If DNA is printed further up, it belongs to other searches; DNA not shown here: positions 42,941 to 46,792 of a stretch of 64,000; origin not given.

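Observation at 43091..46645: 1184-aa single-polypeptide fusion of GltD/NfnB-like and PyrK/FNR-like modules with an uncharacterised N-terminal domain of about 250 aa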

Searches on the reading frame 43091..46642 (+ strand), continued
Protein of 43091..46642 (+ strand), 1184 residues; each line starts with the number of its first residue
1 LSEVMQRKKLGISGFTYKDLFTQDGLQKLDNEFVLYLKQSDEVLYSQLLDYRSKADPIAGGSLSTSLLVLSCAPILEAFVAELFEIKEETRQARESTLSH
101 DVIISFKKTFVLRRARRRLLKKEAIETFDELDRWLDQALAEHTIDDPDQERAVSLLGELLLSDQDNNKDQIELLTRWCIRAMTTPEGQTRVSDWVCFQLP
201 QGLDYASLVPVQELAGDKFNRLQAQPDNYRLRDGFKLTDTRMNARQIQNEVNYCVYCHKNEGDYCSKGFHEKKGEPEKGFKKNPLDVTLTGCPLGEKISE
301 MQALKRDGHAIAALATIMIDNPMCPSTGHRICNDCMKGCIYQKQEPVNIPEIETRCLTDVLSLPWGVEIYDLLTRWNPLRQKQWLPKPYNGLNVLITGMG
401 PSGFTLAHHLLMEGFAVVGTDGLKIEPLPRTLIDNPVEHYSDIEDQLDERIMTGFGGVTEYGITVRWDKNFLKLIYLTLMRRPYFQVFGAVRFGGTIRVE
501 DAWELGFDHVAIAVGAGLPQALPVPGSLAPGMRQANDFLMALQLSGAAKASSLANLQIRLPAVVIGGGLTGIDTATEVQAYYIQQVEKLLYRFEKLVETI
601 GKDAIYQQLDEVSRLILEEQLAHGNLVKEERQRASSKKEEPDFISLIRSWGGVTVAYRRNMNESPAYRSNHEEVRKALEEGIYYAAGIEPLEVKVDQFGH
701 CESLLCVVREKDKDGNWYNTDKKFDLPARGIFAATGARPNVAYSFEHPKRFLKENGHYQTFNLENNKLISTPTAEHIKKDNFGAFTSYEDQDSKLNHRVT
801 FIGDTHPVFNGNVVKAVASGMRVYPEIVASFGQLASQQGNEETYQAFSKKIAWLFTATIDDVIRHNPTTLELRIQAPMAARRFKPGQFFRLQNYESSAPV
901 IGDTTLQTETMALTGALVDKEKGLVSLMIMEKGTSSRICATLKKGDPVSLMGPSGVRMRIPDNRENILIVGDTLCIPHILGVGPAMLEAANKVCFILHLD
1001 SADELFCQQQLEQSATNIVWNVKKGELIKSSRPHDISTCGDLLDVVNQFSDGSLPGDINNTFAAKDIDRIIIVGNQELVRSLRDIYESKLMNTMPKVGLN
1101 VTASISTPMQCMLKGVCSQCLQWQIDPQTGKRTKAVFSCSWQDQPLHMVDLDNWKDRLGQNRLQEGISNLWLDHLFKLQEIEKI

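Call 5: find_homologous_proteins(query=window:43091-46642:+, max_evalue=0.00001)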
Query window:43091-46642:+ (1184 aa): 8000 proteins with E <= 0.00001 among 8000 candidates; the best 120 are listed.
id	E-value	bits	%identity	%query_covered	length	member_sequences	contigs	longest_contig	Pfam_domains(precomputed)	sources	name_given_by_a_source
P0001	0.0e+0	2740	100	100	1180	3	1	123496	PF27156.1,PF07992.21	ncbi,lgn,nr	ncbi:MAG: FAD-dependent oxidoreductase [Gammaproteobacteria bacterium]|nr:MAG: FAD-dependent oxidore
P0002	0.0e+0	2202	79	100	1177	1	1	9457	PF27156.1,PF07992.21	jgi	-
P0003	0.0e+0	2108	76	100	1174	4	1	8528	PF27156.1,PF07992.21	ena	-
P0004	0.0e+0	2019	73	100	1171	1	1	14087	PF27156.1,PF07992.21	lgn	-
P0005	0.0e+0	1970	72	100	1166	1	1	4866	PF27156.1,PF07992.21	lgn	-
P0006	0.0e+0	1820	71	93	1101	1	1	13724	PF27156.1,PF07992.21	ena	-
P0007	0.0e+0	1616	59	100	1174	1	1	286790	PF27156.1,PF07992.21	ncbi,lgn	-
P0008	0.0e+0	1615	60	99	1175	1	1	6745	PF27156.1,PF07992.21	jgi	-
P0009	0.0e+0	1613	59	99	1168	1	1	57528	PF27156.1,PF07992.21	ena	-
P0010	0.0e+0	1608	59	100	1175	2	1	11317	PF27156.1,PF07992.21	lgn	-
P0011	0.0e+0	1595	59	98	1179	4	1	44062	PF27156.1,PF07992.21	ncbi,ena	-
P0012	0.0e+0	1594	58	100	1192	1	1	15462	PF27156.1,PF07992.21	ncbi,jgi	-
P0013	0.0e+0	1590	59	99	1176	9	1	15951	PF27156.1,PF07992.21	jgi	jgi:NADPH-dependent glutamate synthase beta subunit-like oxidoreductase/NAD(P)H-flavin reductase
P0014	0.0e+0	1590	60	100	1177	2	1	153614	PF27156.1,PF07992.21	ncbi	-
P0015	0.0e+0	1587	58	100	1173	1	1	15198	PF27156.1,PF07992.21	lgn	-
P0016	0.0e+0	1586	59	99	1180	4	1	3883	PF27156.1,PF07992.21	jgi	-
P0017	0.0e+0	1585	60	98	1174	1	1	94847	PF27156.1,PF07992.21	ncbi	-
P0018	0.0e+0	1584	60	100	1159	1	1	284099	PF27156.1,PF07992.21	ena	-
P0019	0.0e+0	1584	58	100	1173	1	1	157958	PF27156.1,PF07992.21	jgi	-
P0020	0.0e+0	1582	59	99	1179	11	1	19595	PF27156.1,PF07992.21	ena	-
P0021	0.0e+0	1582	59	100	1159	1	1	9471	PF27156.1,PF07992.21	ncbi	-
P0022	0.0e+0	1578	59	99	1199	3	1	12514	PF27156.1,PF07992.21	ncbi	-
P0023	0.0e+0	1578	58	99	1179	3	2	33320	PF27156.1,PF07992.21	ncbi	ncbi:MAG: FAD-dependent oxidoreductase [Acidiferrobacterales bacterium]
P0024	0.0e+0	1576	59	100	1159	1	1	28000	PF27156.1,PF07992.21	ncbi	-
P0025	0.0e+0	1572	59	100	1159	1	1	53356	PF27156.1,PF07992.21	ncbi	-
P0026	0.0e+0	1571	59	100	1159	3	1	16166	PF27156.1,PF07992.21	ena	-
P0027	0.0e+0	1570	58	100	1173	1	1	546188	PF27156.1,PF07992.21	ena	-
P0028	0.0e+0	1568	58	99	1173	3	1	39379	PF27156.1,PF07992.21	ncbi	-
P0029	0.0e+0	1566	59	100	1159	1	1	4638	PF27156.1,PF07992.21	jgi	jgi:NADPH-dependent glutamate synthase beta subunit-like oxidoreductase/NAD(P)H-flavin reductase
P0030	0.0e+0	1566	58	99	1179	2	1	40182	PF27156.1,PF07992.21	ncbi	ncbi:MAG: FAD-dependent oxidoreductase [Acidiferrobacterales bacterium]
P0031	0.0e+0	1558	58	99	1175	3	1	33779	PF27156.1,PF07992.21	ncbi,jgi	-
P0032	0.0e+0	1558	58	100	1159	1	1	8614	PF27156.1,PF07992.21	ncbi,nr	ncbi:MAG: FAD-dependent oxidoreductase [Gammaproteobacteria bacterium]|nr:FAD-dependent oxidoreducta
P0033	0.0e+0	1554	59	99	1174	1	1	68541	PF27156.1,PF07992.21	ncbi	-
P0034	0.0e+0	1554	59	99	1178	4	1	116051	PF27156.1,PF07992.21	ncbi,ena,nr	ncbi:MAG: FAD-dependent oxidoreductase [Gammaproteobacteria bacterium]|nr:FAD-dependent oxidoreducta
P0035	0.0e+0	1550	59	99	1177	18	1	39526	PF27156.1,PF07992.21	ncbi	-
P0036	0.0e+0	1550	57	100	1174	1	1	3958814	PF27156.1,PF07992.21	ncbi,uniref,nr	ncbi:pyridine nucleotide-disulfide oxidoreductase [Sulfurifustis variabilis]|uniref:Pyridine nucleot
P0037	0.0e+0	1549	58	99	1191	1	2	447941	PF27156.1,PF07992.21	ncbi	ncbi:MAG: FAD-dependent oxidoreductase [Sulfuricaulis sp.]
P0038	0.0e+0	1543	58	99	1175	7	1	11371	PF27156.1,PF07992.21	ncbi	-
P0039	0.0e+0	1542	58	99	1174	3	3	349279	PF27156.1,PF07992.21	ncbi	ncbi:MAG: FAD-dependent oxidoreductase [Sulfuricaulis sp.]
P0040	0.0e+0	1541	59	100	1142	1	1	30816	PF27156.1,PF07992.21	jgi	jgi:NADPH-dependent glutamate synthase beta subunit-like oxidoreductase/NAD(P)H-flavin reductase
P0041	0.0e+0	1541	58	100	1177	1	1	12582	PF27156.1,PF07992.21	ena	-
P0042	0.0e+0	1540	58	99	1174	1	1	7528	PF27156.1,PF07992.21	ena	-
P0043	0.0e+0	1540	58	99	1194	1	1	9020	PF27156.1,PF07992.21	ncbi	-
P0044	0.0e+0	1539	58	98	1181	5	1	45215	PF27156.1,PF07992.21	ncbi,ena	-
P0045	0.0e+0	1539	58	100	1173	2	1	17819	PF27156.1,PF07992.21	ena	-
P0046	0.0e+0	1538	57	100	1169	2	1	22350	PF27156.1,PF07992.21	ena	-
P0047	0.0e+0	1538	57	98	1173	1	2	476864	PF27156.1,PF07992.21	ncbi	-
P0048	0.0e+0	1537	58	99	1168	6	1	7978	PF27156.1,PF07992.21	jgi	-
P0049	0.0e+0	1537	58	99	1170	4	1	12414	PF27156.1,PF07992.21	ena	-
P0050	0.0e+0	1536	57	99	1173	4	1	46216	PF27156.1,PF07992.21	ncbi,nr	ncbi:MAG: pyridine nucleotide-disulfide oxidoreductase [Gammaproteobacteria bacterium]|nr:MAG: pyrid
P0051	0.0e+0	1536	57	100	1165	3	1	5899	PF27156.1,PF07992.21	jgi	jgi:NADPH-dependent glutamate synthase beta subunit-like oxidoreductase/NAD(P)H-flavin reductase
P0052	0.0e+0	1535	58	99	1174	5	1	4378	PF27156.1,PF07992.21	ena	-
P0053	0.0e+0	1535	58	99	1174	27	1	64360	PF27156.1,PF07992.21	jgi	-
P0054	0.0e+0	1533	58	99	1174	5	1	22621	PF27156.1,PF07992.21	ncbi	-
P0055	0.0e+0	1532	57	100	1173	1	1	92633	PF27156.1,PF07992.21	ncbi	-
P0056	0.0e+0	1532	57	99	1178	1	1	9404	PF27156.1,PF07992.21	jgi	jgi:NADPH-dependent glutamate synthase beta subunit-like oxidoreductase/NAD(P)H-flavin reductase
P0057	0.0e+0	1532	58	99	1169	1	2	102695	PF14691.12,PF27156.1,PF07992.21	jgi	jgi:NADPH-dependent glutamate synthase beta subunit-like oxidoreductase/NAD(P)H-flavin reductase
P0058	0.0e+0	1531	57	99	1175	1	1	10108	PF27156.1,PF07992.21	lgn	-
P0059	0.0e+0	1530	58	100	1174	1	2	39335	PF27156.1,PF07992.21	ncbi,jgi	jgi:NADPH-dependent glutamate synthase beta subunit-like oxidoreductase/NAD(P)H-flavin reductase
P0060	0.0e+0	1530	58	99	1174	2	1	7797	PF27156.1,PF07992.21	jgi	-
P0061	0.0e+0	1529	58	99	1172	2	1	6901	PF27156.1,PF07992.21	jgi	jgi:NADPH-dependent glutamate synthase beta subunit-like oxidoreductase/NAD(P)H-flavin reductase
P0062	0.0e+0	1528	58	99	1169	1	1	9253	PF27156.1,PF07992.21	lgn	-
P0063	0.0e+0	1528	57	99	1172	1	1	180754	PF27156.1,PF07992.21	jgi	jgi:NADPH-dependent glutamate synthase beta subunit-like oxidoreductase/NAD(P)H-flavin reductase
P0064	0.0e+0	1527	57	99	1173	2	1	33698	PF27156.1,PF07992.21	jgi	-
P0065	0.0e+0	1527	57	100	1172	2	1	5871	PF27156.1,PF07992.21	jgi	jgi:NADPH-dependent glutamate synthase beta subunit-like oxidoreductase/NAD(P)H-flavin reductase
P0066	0.0e+0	1526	56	100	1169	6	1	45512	PF27156.1,PF07992.21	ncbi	-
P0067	0.0e+0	1526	57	99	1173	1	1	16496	PF27156.1,PF07992.21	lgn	-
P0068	0.0e+0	1525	57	99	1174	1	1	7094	PF27156.1,PF07992.21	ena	-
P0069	0.0e+0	1525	57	100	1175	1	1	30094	PF27156.1,PF07992.21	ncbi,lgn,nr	ncbi:MAG: FAD-dependent oxidoreductase [Gammaproteobacteria bacterium]|nr:FAD-dependent oxidoreducta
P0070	0.0e+0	1524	57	99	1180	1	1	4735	PF27156.1,PF07992.21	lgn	-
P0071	0.0e+0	1523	56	98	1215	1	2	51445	PF27156.1,PF07992.21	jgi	-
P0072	0.0e+0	1522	57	99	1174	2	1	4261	PF27156.1,PF07992.21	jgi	jgi:NADPH-dependent glutamate synthase beta subunit-like oxidoreductase/NAD(P)H-flavin reductase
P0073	0.0e+0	1521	57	100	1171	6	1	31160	PF27156.1,PF07992.21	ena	-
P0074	0.0e+0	1521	57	100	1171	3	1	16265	PF27156.1,PF07992.21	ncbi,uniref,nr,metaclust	ncbi:MAG: pyridine nucleotide-disulfide oxidoreductase [Candidatus Muproteobacteria bacterium RBG_16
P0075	0.0e+0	1520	57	100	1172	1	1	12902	PF27156.1,PF07992.21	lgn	-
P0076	0.0e+0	1519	58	98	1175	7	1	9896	PF27156.1,PF07992.21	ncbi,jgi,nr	ncbi:MAG: FAD-dependent oxidoreductase [Gammaproteobacteria bacterium]|nr:FAD-dependent oxidoreducta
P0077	0.0e+0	1517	56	99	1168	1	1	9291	PF27156.1,PF07992.21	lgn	-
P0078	0.0e+0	1517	58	99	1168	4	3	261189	PF27156.1,PF07992.21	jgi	jgi:NADPH-dependent glutamate synthase beta subunit-like oxidoreductase/NAD(P)H-flavin reductase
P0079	0.0e+0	1516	57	99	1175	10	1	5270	PF27156.1,PF07992.21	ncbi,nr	ncbi:MAG TPA: FAD-dependent oxidoreductase [Sulfuricaulis sp.]|nr:FAD-dependent oxidoreductase [Sulf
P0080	0.0e+0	1516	57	98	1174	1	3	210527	PF27156.1,PF07992.21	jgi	jgi:NADPH-dependent glutamate synthase beta subunit-like oxidoreductase/NAD(P)H-flavin reductase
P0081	0.0e+0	1516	57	99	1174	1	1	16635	PF27156.1,PF07992.21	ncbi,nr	ncbi:MAG: FAD-dependent oxidoreductase [Sulfuricaulis sp.]|nr:FAD-dependent oxidoreductase [Sulfuric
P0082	0.0e+0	1515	57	99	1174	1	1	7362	PF27156.1,PF07992.21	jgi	jgi:NADPH-dependent glutamate synthase beta subunit-like oxidoreductase/NAD(P)H-flavin reductase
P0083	0.0e+0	1515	57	99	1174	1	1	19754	PF27156.1,PF07992.21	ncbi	-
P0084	0.0e+0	1515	58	99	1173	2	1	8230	PF27156.1,PF07992.21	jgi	-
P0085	0.0e+0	1515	57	100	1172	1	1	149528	PF27156.1,PF07992.21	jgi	jgi:NADPH-dependent glutamate synthase beta subunit-like oxidoreductase/NAD(P)H-flavin reductase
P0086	0.0e+0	1514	57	99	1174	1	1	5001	PF27156.1,PF07992.21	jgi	jgi:NADPH-dependent glutamate synthase beta subunit-like oxidoreductase/NAD(P)H-flavin reductase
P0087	0.0e+0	1513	57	99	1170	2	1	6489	PF27156.1,PF07992.21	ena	-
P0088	0.0e+0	1513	57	99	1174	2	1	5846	PF27156.1,PF07992.21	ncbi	-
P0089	0.0e+0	1512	56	100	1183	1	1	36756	PF27156.1,PF07992.21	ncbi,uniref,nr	ncbi:FAD-dependent oxidoreductase [Candidatus Parabeggiatoa sp. HSG14]|uniref:FAD-dependent oxidored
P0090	0.0e+0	1512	57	99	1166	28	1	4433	PF27156.1,PF07992.21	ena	-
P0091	0.0e+0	1512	57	99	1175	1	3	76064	PF27156.1,PF07992.21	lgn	-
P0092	0.0e+0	1512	56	100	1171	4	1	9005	PF27156.1,PF07992.21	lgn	-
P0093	0.0e+0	1512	56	99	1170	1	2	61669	PF14691.12,PF27156.1,PF07992.21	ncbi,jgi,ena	-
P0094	0.0e+0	1511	58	99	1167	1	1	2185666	PF27156.1,PF07992.21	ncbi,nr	ncbi:MAG: FAD-dependent oxidoreductase [Pseudomonadota bacterium]|nr:MAG: FAD-dependent oxidoreducta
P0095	0.0e+0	1511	57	100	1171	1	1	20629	PF14691.12,PF27156.1,PF07992.21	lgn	-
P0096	0.0e+0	1511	57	99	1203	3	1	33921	PF27156.1,PF07992.21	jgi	-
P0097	0.0e+0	1510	56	99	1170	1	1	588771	PF27156.1,PF07992.21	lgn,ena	-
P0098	0.0e+0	1509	57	98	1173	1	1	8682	PF27156.1,PF07992.21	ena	-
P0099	0.0e+0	1509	56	100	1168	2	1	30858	PF14691.12,PF27156.1,PF07992.21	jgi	jgi:NADPH-dependent glutamate synthase beta subunit-like oxidoreductase/NAD(P)H-flavin reductase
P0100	0.0e+0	1508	57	99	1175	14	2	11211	PF27156.1,PF07992.21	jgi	jgi:NADPH-dependent glutamate synthase beta subunit-like oxidoreductase/NAD(P)H-flavin reductase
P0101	0.0e+0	1507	57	99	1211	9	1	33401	PF27156.1,PF07992.21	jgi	jgi:NADPH-dependent glutamate synthase beta subunit-like oxidoreductase/NAD(P)H-flavin reductase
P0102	0.0e+0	1505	57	99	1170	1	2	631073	PF27156.1,PF07992.21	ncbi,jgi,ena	-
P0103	0.0e+0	1505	58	100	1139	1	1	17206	PF27156.1,PF07992.21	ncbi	-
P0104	0.0e+0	1505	57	99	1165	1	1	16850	PF27156.1,PF07992.21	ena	-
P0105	0.0e+0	1504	57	100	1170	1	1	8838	PF27156.1,PF07992.21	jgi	-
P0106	0.0e+0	1504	56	100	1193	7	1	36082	PF27156.1,PF07992.21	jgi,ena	-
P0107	0.0e+0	1504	57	99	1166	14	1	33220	PF27156.1,PF07992.21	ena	-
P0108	0.0e+0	1504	57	99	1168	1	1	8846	PF27156.1,PF07992.21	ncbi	-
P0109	0.0e+0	1503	57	99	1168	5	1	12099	PF27156.1,PF07992.21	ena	-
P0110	0.0e+0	1503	56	99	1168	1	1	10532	PF27156.1,PF07992.21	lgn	-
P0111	0.0e+0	1503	56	100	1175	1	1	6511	PF27156.1,PF07992.21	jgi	jgi:NADPH-dependent glutamate synthase beta subunit-like oxidoreductase/NAD(P)H-flavin reductase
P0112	0.0e+0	1502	56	100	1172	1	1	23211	PF27156.1,PF07992.21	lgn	-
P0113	0.0e+0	1502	57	99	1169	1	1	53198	PF27156.1,PF07992.21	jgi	jgi:NADPH-dependent glutamate synthase beta subunit-like oxidoreductase/NAD(P)H-flavin reductase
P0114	0.0e+0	1502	57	99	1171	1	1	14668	PF27156.1,PF07992.21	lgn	-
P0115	0.0e+0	1502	55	100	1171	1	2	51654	PF14691.12,PF27156.1,PF07992.21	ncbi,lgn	ncbi:MAG: FAD-dependent oxidoreductase [Gammaproteobacteria bacterium]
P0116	0.0e+0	1501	56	100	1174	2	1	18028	PF27156.1,PF07992.21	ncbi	ncbi:MAG: FAD-dependent oxidoreductase [Gammaproteobacteria bacterium]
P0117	0.0e+0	1501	57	99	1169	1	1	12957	PF27156.1,PF07992.21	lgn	-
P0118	0.0e+0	1501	57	99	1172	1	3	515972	PF27156.1,PF07992.21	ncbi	-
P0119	0.0e+0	1500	56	99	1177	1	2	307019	PF27156.1,PF07992.21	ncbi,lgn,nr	ncbi:MAG TPA: FAD-dependent oxidoreductase [Gammaproteobacteria bacterium]|nr:FAD-dependent oxidored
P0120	0.0e+0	1500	57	99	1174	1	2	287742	PF27156.1,PF07992.21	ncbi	-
